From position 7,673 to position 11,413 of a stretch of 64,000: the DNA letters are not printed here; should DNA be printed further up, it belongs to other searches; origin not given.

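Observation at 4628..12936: Complete Tat-exported NXR-like (type II DMSO reductase family) molybdoenzyme operon with unusual accessory gene set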

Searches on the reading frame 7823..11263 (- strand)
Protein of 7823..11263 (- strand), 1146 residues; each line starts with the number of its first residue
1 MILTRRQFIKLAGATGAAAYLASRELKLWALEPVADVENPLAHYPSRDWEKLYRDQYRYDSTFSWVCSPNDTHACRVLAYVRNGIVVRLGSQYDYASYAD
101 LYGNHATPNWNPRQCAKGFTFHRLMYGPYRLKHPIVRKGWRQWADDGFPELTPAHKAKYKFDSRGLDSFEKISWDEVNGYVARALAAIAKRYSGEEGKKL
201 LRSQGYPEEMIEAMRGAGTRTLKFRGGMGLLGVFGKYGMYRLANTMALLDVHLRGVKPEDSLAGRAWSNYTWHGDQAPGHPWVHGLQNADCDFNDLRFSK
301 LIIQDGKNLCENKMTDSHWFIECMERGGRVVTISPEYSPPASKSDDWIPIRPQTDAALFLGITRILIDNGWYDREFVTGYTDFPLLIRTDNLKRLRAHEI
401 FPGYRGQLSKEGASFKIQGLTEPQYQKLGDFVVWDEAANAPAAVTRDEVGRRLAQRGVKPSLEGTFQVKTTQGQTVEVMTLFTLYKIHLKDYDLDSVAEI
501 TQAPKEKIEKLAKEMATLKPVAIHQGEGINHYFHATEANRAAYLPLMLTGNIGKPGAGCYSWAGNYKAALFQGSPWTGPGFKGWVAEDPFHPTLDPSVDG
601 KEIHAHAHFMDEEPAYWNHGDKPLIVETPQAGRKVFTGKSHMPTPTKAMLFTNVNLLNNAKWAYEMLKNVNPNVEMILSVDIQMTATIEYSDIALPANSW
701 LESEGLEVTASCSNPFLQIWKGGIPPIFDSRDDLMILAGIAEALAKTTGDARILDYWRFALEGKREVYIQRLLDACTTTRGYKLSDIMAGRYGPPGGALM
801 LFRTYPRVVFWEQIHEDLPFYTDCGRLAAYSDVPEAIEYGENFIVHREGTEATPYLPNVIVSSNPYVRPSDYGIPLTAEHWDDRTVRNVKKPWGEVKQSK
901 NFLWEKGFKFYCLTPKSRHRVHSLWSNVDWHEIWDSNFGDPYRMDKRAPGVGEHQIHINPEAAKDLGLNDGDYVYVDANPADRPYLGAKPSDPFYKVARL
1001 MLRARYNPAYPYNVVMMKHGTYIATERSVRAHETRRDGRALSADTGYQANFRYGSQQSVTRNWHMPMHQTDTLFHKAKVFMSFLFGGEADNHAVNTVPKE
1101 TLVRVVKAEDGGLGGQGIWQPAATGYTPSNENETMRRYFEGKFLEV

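Call 6: search_protein_families(library=pfam, proteins=[window:7823-11263:-], max_evalue=0.01)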
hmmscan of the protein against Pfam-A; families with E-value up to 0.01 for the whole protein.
window:7823-11263:- (1146 aa): 2 families
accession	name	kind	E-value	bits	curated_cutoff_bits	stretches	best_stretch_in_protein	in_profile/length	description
PF00384.28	Molybdopterin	-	6.7e-30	104.7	24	2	268-742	73-352/353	Molybdopterin oxidoreductase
PF10518.14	TAT_signal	-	0.00047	20.4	22.7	1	3-19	2-18/21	TAT (twin-arginine translocation) pathway signal sequence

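Call 7: search_protein_families(library=ncbifam, proteins=[window:7823-11263:-], max_evalue=0.01)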
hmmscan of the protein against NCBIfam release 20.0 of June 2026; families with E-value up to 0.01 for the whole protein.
window:7823-11263:- (1146 aa): 25 families
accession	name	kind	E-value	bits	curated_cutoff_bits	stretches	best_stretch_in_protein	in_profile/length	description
TIGR03479.1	DMSO_red_II_alp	subfamily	7.7e-102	341.9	984.75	2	267-745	193-644/913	molybdopterin-dependent oxidoreductase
NF042978.1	EthbenzDh_ebdA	equivalog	9.6e-48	162.6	2000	3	295-569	243-489/977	ethylbenzene dehydrogenase subunit alpha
TIGR02166.1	dmsA_ynfE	subfamily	8e-45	153.1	777.7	4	269-380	183-298/794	DMSO/selenate family reductase complex A subunit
TIGR01580.1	narG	equivalog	3e-43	147.7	1084.15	3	262-390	209-343/1235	nitrate reductase subunit alpha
TIGR01591.1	Fdh-alpha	equivalog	2.6e-34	118.4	666.25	3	482-565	241-324/672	formate dehydrogenase subunit alpha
NF012032.0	PRK15488.1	equivalog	7.7e-30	103.5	694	2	295-381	193-281/759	thiosulfate reductase PhsA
NF041884.1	selenate_YnfF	exception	2.6e-25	88.5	1650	2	283-380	197-298/798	selenate/tellurate reductase subunit YnfF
NF041885.1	selenate_YnfE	exception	9.4e-25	86.6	1675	2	281-380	202-305/805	selenate/tellurate reductase subunit YnfE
NF011566.1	PRK14990.1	exception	1.2e-24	86.4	1600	3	292-380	225-318/814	dimethylsulfoxide reductase subunit A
TIGR00509.1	bisC_fam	subfamily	4.3e-23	81.5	1017.55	2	635-746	402-512/772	molybdopterin guanine dinucleotide-containing S/N-oxide reductase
NF041513.1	formate_DH_Act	exception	4.9e-20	71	1400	1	292-565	206-475/1067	formate dehydrogenase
TIGR01553.1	formate-DH-alph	equivalog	3.9e-19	67.9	814.2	2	293-390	216-313/1009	formate dehydrogenase-N subunit alpha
NF011682.0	PRK15102.1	equivalog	5.1e-19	67.9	909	1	497-748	336-572/829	trimethylamine-N-oxide reductase TorA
NF047855.1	AssmNtatRedNasC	equivalog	7.3e-19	67.5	1100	3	292-381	174-263/708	assimilatory nitrate reductase catalytic subunit NasC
TIGR02164.1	torA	equivalog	8.9e-19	67.1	1465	1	497-754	332-574/824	trimethylamine-N-oxide reductase TorA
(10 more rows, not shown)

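Call 8: search_solved_structures(query=window:7823-11263:-, max_evalue=0.00001, show_alignments=1)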
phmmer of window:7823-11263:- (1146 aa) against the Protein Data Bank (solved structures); distinct sequences matched with E-value up to 0.00001: 43.
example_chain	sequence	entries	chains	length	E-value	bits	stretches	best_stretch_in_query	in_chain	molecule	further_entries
7b04_B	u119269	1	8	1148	0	1806.4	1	1-1146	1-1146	Nitrite oxidoreductase subunit A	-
4ydd_A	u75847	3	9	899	6.4e-56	192.7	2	264-744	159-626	DMSO reductase family type II enzyme, molybdopterin subunit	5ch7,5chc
5e7o_A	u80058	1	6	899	1.5e-55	191.5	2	264-744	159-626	DMSO reductase family type II enzyme, molybdopterin subunit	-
2ivf_A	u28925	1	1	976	1.1e-43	152.2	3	295-404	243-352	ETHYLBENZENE DEHYDROGENASE ALPHA-SUBUNIT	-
3ir5_A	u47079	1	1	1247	1.4e-32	115.4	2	45-193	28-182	Respiratory nitrate reductase 1 alpha chain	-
3ir6_A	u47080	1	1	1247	3.7e-31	110.7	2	255-390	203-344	Respiratory nitrate reductase 1 alpha chain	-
3egw_A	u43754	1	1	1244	8.2e-31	109.5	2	255-390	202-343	Respiratory nitrate reductase 1 alpha chain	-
1r27_A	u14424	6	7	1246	8.4e-31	109.5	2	255-390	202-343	Respiratory nitrate reductase 1 alpha chain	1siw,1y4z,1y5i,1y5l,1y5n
1q16_A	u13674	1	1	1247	8.4e-31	109.5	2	255-390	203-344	Respiratory nitrate reductase 1 alpha chain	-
3ir7_A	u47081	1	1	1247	1.4e-30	108.7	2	255-390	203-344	Respiratory nitrate reductase 1 alpha chain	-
2vpw_A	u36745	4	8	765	5.1e-20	73.8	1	282-381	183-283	THIOSULFATE REDUCTASE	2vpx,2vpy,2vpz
1aa6_A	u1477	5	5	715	3.3e-17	64.5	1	484-743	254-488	FORMATE DEHYDROGENASE H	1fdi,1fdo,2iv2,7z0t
9vap_A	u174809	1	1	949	1.2e-16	62.6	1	280-378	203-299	Formate dehydrogenase molybdopterin-binding subunit FdhA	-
2e7z_A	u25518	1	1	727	9.1e-15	56.4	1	277-380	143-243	Acetylene hydratase Ahy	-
1eu1_A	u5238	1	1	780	1.9e-12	48.7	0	498-747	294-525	DIMETHYL SULFOXIDE REDUCTASE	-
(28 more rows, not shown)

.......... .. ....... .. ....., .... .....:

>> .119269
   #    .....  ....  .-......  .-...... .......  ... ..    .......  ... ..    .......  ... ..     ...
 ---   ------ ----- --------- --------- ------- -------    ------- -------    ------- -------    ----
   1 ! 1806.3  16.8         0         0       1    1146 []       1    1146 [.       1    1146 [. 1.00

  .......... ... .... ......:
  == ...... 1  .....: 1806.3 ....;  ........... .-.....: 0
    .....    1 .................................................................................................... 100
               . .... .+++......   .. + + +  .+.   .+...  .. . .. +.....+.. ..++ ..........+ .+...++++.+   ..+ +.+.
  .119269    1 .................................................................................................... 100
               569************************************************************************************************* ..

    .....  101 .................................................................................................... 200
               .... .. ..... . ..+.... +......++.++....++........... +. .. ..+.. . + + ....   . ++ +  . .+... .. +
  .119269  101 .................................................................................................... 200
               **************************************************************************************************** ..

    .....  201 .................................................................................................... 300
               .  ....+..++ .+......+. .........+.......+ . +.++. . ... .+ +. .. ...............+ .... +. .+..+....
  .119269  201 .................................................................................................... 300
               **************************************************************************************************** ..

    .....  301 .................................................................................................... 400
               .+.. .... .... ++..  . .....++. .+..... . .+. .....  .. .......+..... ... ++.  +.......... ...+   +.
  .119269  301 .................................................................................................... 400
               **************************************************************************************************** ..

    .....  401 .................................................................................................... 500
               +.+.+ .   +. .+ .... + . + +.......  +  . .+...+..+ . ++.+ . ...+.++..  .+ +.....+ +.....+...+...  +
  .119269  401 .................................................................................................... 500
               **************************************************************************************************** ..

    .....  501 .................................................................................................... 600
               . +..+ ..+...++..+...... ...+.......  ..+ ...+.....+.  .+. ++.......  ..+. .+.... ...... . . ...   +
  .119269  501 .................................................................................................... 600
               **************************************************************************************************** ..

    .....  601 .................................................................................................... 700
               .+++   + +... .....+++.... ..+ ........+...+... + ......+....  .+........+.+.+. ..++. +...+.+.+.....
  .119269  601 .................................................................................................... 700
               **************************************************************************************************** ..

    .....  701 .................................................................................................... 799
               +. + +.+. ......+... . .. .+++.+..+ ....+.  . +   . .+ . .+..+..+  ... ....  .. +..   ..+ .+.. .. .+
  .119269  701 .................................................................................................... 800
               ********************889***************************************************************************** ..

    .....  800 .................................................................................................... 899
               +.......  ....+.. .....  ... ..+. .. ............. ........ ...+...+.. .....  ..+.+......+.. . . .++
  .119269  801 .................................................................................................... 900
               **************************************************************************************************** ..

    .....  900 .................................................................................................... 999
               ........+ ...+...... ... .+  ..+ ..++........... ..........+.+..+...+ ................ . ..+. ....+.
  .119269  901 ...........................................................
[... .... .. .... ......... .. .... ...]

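Call 11: find_homologous_proteins(query=window:7823-11263:-, max_evalue=1e-50)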
Query window:7823-11263:- (1146 aa): 2311 proteins with E <= 1e-50 among 8000 candidates; the best 120 are listed.
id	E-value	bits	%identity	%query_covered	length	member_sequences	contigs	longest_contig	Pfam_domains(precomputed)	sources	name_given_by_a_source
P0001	0.0e+0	2751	100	100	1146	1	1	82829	PF00384.28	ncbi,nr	ncbi:MAG: molybdopterin-dependent oxidoreductase [Candidatus Omnitrophica bacterium]|nr:molybdopteri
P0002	0.0e+0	2392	84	100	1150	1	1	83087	PF00384.28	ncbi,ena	-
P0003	0.0e+0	2384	84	100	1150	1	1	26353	PF00384.28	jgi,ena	-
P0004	0.0e+0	2374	83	100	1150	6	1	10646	PF00384.28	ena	-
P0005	0.0e+0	2347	83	100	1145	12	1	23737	PF00384.28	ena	-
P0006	0.0e+0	2339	82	100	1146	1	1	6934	PF00384.28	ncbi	-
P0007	0.0e+0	2332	82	100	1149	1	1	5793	PF00384.28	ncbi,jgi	jgi:nitrate reductase alpha subunit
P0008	0.0e+0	2330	82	100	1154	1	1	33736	PF00384.28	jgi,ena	-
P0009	0.0e+0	2299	81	100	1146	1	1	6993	PF00384.28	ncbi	-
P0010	0.0e+0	2294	80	100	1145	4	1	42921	PF00384.28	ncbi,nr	ncbi:MAG: molybdopterin-dependent oxidoreductase [Candidatus Omnitrophica bacterium]|nr:molybdopteri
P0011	0.0e+0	2285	80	100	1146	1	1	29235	PF00384.28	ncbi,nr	ncbi:MAG: molybdopterin-dependent oxidoreductase [Candidatus Omnitrophica bacterium]|nr:molybdopteri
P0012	0.0e+0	2279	80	100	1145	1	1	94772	PF00384.28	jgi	jgi:nitrate reductase alpha subunit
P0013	0.0e+0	2272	80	100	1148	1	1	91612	PF00384.28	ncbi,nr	ncbi:MAG: molybdopterin-dependent oxidoreductase [Candidatus Omnitrophica bacterium]|nr:molybdopteri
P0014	0.0e+0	2254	79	100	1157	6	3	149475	PF10518.15,PF00384.28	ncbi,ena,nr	ncbi:MAG: nitrate oxidoreductase subunit alpha [Omnitrophica WOR_2 bacterium RIFCSPLOWO2_12_FULL_50_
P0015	0.0e+0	2253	79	100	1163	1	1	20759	PF00384.28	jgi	jgi:nitrate reductase alpha subunit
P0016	0.0e+0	2252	78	100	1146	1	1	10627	PF00384.28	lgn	-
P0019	0.0e+0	2241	79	100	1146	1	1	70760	PF00384.28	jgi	jgi:nitrate reductase alpha subunit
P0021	0.0e+0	2236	79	100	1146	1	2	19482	PF00384.28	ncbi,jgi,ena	-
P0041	0.0e+0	2205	77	100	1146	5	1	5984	PF00384.28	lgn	-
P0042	0.0e+0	2204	77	100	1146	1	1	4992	PF00384.28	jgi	-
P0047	0.0e+0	2200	78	100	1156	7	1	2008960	PF00384.28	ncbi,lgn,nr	ncbi:MAG: molybdopterin-dependent oxidoreductase [Candidatus Omnitrophica bacterium]|nr:molybdopteri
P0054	0.0e+0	2172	76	100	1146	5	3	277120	PF00384.28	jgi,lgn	-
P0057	0.0e+0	2124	74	100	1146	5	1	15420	PF00384.28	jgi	-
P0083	0.0e+0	2068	73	100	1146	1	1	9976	PF00384.28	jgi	jgi:nitrate reductase alpha subunit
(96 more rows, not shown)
